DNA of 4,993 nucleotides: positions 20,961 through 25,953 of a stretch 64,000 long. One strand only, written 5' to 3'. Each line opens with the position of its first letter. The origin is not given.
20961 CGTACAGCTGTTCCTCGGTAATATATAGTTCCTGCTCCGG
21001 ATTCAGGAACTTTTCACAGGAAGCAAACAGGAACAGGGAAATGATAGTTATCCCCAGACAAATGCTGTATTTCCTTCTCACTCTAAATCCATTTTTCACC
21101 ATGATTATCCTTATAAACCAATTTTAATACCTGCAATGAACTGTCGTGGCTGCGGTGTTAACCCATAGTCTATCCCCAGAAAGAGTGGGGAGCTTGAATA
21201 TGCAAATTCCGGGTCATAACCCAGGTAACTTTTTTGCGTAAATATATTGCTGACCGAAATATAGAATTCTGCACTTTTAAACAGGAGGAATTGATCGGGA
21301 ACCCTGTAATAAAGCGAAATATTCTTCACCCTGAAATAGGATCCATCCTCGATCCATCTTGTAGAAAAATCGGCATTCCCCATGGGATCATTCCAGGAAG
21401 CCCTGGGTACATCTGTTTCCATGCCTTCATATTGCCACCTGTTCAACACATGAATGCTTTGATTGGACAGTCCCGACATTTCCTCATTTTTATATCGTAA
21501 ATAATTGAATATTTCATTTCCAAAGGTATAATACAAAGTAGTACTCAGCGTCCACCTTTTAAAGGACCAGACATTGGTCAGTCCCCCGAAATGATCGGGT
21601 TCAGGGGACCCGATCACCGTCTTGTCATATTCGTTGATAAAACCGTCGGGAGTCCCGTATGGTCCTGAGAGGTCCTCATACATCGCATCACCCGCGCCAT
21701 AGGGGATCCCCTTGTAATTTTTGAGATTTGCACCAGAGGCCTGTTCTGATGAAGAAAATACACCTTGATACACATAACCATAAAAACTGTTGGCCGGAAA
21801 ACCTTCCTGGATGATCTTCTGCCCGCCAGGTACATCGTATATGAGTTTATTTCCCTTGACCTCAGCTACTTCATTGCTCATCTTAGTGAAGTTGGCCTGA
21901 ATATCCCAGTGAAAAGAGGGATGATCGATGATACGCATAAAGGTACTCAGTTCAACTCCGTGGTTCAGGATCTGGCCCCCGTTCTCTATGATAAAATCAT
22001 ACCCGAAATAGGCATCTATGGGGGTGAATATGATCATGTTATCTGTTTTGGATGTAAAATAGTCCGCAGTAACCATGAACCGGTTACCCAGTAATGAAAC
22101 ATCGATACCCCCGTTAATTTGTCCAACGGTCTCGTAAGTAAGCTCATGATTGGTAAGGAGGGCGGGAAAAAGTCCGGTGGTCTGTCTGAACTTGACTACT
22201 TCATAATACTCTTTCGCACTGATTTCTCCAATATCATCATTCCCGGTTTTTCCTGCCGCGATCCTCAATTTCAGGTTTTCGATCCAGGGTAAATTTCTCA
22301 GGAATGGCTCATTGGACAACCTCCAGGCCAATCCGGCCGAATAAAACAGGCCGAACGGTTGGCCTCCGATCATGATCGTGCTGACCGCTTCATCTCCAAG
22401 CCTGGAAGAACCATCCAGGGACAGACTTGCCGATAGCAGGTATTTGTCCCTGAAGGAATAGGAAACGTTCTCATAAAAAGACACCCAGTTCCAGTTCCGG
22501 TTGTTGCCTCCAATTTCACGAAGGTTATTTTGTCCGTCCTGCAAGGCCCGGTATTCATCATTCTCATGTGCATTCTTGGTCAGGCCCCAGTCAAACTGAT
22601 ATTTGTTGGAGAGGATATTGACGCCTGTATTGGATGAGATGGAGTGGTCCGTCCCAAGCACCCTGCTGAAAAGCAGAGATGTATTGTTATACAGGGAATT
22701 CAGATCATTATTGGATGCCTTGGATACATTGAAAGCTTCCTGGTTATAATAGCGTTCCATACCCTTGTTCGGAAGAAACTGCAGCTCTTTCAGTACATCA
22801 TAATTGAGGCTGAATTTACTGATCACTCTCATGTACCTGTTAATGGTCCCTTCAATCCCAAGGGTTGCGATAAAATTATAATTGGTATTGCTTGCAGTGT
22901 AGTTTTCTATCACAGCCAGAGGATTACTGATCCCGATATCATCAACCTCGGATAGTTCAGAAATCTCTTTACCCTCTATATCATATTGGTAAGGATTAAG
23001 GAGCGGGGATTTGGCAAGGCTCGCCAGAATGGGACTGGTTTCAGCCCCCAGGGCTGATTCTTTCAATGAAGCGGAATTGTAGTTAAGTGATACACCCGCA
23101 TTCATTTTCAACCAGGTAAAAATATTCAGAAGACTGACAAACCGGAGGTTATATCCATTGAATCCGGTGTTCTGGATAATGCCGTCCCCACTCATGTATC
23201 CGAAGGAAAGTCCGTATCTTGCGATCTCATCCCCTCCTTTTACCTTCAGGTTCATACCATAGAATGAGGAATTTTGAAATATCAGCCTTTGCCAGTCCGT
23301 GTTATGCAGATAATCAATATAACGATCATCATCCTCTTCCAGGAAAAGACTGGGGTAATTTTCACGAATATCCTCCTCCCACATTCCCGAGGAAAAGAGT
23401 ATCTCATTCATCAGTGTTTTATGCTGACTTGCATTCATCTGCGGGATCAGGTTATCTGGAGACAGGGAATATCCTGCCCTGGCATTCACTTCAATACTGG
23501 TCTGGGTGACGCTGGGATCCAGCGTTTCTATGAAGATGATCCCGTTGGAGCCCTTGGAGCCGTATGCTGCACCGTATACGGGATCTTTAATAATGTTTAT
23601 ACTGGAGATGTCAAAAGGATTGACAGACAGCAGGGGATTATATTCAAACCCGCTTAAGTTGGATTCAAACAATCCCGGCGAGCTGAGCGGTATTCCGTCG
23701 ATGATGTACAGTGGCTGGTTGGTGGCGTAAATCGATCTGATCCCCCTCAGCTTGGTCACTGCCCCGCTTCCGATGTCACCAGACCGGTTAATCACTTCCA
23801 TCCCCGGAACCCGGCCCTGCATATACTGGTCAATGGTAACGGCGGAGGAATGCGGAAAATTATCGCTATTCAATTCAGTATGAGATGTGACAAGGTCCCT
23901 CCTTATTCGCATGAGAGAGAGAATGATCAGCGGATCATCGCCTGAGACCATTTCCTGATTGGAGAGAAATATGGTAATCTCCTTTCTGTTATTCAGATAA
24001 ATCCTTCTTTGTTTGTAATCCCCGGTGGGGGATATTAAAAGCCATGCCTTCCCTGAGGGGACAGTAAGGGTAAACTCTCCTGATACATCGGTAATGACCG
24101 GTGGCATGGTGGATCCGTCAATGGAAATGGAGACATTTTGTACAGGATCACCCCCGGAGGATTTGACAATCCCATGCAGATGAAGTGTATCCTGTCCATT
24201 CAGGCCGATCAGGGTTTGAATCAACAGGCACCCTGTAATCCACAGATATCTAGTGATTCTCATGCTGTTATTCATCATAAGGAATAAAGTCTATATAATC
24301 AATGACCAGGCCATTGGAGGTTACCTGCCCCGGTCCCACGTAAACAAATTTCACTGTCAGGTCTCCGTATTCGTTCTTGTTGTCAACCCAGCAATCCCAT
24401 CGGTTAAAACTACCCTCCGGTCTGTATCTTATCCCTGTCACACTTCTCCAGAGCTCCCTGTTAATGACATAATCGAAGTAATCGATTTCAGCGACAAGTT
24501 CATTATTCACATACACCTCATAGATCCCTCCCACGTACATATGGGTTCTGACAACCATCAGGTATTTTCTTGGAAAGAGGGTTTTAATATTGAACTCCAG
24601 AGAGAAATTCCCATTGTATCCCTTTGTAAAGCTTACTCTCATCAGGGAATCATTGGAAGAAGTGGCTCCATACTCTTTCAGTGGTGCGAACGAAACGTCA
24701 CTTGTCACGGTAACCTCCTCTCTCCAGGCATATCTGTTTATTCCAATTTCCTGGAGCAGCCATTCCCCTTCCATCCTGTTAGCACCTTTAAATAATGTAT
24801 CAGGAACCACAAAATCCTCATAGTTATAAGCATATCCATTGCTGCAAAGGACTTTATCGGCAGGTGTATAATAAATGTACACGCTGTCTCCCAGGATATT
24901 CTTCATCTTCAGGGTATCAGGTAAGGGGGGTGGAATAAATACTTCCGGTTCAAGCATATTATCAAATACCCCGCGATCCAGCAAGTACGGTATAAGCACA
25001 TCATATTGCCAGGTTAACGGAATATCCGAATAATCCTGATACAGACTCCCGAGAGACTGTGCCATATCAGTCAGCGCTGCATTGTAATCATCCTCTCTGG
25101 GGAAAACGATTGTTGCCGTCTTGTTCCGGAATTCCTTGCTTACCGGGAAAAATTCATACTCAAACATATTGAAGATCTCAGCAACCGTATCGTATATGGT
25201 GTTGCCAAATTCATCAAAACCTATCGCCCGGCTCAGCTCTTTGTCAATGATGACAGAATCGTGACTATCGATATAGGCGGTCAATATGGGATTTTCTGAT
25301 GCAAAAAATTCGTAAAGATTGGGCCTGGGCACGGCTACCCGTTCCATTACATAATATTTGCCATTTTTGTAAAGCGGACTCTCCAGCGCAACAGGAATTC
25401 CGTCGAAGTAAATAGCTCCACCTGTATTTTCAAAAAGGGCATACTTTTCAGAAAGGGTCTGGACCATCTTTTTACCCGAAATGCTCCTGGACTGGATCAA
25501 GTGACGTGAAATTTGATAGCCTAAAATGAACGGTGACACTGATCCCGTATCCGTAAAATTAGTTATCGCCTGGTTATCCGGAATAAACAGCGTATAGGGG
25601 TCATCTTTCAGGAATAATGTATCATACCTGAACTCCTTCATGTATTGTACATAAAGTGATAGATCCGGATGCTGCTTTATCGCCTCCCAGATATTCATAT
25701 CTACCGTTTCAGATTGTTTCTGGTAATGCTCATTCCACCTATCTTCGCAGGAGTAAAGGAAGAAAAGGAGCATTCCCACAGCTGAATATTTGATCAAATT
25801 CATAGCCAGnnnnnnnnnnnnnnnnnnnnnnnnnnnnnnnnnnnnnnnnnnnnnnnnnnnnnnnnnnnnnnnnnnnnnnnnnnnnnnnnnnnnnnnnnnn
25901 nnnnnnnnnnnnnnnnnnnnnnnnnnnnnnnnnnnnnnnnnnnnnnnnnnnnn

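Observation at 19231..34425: Seven-gene locus of two SusC/SusD pairs and three fasciclin (FAS1) lipoproteins with no enzyme and no regulator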

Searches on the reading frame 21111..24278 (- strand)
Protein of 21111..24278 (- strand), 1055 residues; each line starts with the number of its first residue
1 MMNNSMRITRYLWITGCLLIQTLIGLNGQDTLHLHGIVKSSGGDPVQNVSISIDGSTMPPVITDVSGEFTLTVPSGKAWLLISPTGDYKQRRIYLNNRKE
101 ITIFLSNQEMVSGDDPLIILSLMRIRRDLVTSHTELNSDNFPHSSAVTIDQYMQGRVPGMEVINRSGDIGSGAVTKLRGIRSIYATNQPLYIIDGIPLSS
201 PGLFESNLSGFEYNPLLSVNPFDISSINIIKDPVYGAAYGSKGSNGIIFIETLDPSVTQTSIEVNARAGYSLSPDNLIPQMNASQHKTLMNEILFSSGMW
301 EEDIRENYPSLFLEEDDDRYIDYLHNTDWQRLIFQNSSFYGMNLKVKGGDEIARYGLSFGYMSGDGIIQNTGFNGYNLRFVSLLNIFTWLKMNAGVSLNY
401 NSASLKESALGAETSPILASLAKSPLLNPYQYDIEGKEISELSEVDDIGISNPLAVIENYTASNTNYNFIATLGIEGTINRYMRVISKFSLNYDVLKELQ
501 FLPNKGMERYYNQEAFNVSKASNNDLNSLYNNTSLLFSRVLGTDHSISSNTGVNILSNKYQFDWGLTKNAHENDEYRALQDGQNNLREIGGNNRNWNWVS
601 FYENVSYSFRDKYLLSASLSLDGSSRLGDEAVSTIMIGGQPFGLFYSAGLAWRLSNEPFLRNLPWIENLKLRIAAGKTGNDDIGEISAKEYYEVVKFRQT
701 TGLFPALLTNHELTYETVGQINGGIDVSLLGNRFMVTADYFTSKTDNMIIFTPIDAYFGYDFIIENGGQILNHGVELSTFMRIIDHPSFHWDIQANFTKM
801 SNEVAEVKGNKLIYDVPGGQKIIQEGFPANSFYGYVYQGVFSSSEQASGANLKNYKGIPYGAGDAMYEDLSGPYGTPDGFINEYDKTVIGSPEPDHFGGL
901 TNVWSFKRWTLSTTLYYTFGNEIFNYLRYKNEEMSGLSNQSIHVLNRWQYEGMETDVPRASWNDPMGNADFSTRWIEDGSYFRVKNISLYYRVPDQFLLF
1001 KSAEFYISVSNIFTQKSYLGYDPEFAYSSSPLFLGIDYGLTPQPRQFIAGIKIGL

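Call 3: search_protein_families(library=pfam, proteins=[window:21111-24278:-], max_evalue=0.01)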
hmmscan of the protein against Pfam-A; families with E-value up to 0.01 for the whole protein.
window:21111-24278:- (1055 aa): 3 families
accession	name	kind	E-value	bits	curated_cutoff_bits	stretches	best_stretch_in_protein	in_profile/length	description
PF07715.20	Plug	-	1.9e-11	44.8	23.9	1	128-247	4-107/107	TonB-dependent Receptor Plug Domain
PF13620.12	CarboxypepD_reg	-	5.8e-06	27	32.3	1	34-91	2-63/82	Carboxypeptidase regulatory-like domain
PF13715.12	CarbopepD_reg_2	-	2e-05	25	32.2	1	36-107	3-78/88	CarboxypepD_reg-like domain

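Call 6: search_protein_families(library=ncbifam, proteins=[window:21111-24278:-], max_evalue=0.01)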
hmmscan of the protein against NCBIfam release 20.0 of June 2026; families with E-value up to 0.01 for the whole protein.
window:21111-24278:- (1055 aa): 2 families
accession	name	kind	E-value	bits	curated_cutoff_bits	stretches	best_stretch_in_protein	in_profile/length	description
TIGR04056.1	OMP_RagA_SusC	subfamily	1.4e-177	593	368.25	1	34-1054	3-980/981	SusC/RagA family TonB-linked outer membrane protein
TIGR04057.1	SusC_RagA_signa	signature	1.7e-07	30.9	46.2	1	223-252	1-30/31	SusC/RagA subfamily TonB-dependent outer membrane receptor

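Call 25: search_solved_structures(query=window:21111-24278:-, max_evalue=1e-20)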
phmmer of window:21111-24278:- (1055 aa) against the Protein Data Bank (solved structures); distinct sequences matched with E-value up to 1e-20: 9.
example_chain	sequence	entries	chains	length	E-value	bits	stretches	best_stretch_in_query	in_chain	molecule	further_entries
8aa4_A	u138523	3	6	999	1.6e-96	327.4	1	29-1027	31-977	SusC homolog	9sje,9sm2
6sli_B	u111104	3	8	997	2.5e-49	171.2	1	37-1053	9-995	RagA protein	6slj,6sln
5t3r_D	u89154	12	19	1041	2.9e-49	171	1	588-1040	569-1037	SusC homolog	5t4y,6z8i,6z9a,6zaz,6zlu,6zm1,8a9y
6sm3_B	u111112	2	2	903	1.3e-44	155.6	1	135-1053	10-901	RagA protein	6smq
6sml_B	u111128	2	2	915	1.8e-44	155.1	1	135-1053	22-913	RagA protein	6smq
6zlt_B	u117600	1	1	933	2.1e-43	151.6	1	588-1040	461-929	SusC homolog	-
8ypu_C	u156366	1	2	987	4.5e-43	150.5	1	126-1028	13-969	SusC/RagA family TonB-linked outer membrane protein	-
8ypt_C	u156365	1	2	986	4.6e-43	150.5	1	126-1028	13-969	TonB-linked outer membrane protein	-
5fq6_B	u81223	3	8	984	1e-21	79.8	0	119-403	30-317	SUSC/RAGA FAMILY TONB-LINKED OUTER MEMBRANE PROTEIN | BT_2264 | OUTER MEMBRANE PROTEIN OMP121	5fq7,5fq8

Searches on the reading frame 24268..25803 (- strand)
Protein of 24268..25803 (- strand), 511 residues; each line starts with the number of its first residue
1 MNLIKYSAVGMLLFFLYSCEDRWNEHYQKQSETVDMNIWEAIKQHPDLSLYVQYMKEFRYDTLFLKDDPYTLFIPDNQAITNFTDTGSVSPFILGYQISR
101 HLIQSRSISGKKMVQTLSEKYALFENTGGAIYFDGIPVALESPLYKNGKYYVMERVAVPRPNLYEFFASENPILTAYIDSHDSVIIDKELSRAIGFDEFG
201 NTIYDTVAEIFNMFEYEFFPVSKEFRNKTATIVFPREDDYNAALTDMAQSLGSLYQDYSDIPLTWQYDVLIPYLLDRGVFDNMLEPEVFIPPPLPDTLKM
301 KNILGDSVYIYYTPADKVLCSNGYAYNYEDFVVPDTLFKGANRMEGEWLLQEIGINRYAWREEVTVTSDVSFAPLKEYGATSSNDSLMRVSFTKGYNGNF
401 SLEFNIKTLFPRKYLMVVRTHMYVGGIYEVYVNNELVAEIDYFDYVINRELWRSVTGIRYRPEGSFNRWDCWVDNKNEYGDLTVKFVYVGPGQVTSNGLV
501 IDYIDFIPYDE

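Call 3: search_protein_families(library=pfam, proteins=[window:24268-25803:-], max_evalue=0.01)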
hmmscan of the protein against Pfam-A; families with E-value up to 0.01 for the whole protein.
window:24268-25803:- (511 aa): 1 family
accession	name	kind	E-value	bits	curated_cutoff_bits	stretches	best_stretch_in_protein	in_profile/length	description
PF02469.27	Fasciclin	-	5.3e-05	23.9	22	1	47-159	2-123/123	Fasciclin domain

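Call 6: search_protein_families(library=ncbifam, proteins=[window:24268-25803:-], max_evalue=0.01)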
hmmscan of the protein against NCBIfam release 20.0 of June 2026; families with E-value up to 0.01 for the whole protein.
window:24268-25803:- (511 aa): 0 families
